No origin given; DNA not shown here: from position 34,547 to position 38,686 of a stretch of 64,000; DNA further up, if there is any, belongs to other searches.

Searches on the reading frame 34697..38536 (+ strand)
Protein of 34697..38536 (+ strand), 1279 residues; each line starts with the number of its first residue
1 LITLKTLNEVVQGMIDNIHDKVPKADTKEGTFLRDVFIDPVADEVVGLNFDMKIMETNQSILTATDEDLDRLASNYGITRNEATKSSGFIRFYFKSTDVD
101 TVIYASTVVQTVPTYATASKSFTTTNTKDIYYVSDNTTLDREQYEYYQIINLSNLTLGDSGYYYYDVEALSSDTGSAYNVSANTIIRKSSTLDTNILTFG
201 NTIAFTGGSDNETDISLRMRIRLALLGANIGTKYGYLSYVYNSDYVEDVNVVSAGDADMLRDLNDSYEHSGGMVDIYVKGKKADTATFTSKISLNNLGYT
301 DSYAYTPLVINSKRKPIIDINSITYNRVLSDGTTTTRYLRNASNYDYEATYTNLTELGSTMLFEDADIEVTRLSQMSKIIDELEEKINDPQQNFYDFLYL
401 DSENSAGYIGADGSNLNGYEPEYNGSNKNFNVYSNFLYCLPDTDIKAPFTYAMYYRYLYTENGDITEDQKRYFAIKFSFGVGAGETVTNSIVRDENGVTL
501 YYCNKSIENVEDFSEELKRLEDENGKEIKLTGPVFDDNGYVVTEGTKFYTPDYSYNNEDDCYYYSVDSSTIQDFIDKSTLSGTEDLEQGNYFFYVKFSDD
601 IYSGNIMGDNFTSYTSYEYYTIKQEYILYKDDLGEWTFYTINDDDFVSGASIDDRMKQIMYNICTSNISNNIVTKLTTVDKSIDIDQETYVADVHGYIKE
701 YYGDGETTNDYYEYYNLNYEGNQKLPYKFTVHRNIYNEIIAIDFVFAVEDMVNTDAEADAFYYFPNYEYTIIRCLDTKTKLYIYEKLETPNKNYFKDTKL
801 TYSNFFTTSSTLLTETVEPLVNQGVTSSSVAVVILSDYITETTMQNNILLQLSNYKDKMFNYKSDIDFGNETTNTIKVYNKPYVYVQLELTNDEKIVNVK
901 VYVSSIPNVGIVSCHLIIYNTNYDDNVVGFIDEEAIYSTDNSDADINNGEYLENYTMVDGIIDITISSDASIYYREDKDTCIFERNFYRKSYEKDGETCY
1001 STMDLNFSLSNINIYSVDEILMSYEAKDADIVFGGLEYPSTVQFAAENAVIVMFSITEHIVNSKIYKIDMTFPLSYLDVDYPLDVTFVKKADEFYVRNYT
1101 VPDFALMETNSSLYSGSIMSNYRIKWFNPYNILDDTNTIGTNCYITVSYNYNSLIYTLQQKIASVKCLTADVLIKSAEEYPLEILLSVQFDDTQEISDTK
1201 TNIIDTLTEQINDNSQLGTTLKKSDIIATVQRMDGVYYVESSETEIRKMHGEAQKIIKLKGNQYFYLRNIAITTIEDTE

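Call 18: search_protein_families(library=pfam, proteins=[window:34697-38536:+], max_evalue=0.1)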
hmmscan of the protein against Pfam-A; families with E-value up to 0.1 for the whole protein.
window:34697-38536:+ (1279 aa): 2 families
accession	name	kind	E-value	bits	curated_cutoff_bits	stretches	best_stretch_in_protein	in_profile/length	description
PF04865.19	Baseplate_J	-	1.1e-16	61.3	21.1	1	66-285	2-174/255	Baseplate J-like protein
PF06825.17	HSBP1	-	0.095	13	28.6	0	370-392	26-48/51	Heat shock factor binding protein 1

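Call 19: search_protein_families(library=phrogs, proteins=[window:34697-38536:+], max_evalue=0.01)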
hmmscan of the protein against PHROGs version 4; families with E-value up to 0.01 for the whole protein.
window:34697-38536:+ (1279 aa): 2 families
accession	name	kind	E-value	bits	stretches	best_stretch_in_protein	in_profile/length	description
phrog_6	-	tail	2e-38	133.4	2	2-279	67-284/548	baseplate wedge subunit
phrog_4226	-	tail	0.0036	17.6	0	1153-1240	110-198/228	baseplate protein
